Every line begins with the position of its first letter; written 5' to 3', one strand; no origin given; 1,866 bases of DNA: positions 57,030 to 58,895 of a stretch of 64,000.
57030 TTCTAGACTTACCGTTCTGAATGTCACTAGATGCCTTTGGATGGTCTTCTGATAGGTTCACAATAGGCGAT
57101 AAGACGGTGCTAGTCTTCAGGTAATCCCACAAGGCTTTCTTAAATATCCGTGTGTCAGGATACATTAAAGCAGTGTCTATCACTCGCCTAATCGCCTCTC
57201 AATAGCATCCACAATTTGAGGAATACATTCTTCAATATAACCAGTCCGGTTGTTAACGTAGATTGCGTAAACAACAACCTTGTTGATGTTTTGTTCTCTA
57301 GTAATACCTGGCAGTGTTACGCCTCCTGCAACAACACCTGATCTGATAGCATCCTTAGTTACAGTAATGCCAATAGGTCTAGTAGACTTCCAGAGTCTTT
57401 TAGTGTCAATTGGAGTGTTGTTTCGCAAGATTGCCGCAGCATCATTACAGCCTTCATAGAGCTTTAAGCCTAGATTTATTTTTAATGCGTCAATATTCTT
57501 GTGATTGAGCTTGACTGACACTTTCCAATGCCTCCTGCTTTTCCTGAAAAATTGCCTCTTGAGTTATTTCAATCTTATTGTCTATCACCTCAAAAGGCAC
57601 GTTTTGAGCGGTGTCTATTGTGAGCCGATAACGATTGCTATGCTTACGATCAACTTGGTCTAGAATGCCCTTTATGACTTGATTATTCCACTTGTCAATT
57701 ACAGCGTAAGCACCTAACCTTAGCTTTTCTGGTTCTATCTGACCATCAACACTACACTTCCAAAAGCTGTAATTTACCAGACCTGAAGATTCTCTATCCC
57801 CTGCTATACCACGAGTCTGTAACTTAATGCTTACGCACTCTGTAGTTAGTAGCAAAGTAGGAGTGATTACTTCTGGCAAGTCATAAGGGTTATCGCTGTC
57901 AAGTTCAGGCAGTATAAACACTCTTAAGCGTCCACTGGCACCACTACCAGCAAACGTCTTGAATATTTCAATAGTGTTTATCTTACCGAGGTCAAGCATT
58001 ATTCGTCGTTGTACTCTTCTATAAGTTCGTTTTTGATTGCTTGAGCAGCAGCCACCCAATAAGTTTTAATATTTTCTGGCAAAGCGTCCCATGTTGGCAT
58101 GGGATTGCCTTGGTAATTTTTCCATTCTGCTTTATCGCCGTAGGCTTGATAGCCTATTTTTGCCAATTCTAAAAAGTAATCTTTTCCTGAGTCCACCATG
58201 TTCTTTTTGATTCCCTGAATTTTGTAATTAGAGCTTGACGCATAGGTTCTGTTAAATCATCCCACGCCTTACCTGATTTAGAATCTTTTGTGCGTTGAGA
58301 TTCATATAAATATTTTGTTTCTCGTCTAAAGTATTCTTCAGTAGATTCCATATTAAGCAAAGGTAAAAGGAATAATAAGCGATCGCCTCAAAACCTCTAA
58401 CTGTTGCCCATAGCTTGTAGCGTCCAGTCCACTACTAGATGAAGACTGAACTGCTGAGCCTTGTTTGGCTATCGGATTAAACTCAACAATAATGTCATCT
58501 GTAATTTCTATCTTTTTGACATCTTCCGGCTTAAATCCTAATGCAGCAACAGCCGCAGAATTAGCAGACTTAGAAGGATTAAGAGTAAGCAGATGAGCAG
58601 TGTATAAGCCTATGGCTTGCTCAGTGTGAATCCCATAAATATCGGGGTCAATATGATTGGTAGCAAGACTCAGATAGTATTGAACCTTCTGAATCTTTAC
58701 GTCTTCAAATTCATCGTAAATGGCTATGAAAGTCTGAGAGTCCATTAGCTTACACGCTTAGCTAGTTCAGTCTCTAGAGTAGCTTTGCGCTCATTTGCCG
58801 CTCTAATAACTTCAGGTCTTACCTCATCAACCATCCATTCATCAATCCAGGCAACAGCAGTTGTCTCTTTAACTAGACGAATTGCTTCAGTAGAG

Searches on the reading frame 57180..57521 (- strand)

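Call 13: search_protein_families(library=phrogs, proteins=[window:57180-57521:-], max_evalue=0.01)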
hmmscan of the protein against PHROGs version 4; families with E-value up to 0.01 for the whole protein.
window:57180-57521:- (113 aa): 2 families
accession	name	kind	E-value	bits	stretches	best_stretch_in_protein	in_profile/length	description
phrog_5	-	connector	0.0058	17.5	1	3-111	91-205/239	tail completion or Neck1 protein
phrog_35932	-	unknown function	0.0077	16.7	1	67-109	143-185/308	-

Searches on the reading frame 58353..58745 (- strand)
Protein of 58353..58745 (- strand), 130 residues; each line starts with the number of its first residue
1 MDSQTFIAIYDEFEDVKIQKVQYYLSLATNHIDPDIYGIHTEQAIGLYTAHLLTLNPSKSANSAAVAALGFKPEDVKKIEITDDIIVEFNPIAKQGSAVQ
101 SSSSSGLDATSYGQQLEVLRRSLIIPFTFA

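Call 13: search_protein_families(library=phrogs, proteins=[window:58353-58745:-], max_evalue=0.01)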
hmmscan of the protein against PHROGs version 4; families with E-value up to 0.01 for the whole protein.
window:58353-58745:- (130 aa): 1 family
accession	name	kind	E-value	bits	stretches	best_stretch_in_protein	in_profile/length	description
phrog_302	-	head and packaging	1.5e-13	51.5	1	2-123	14-123/155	virion structural protein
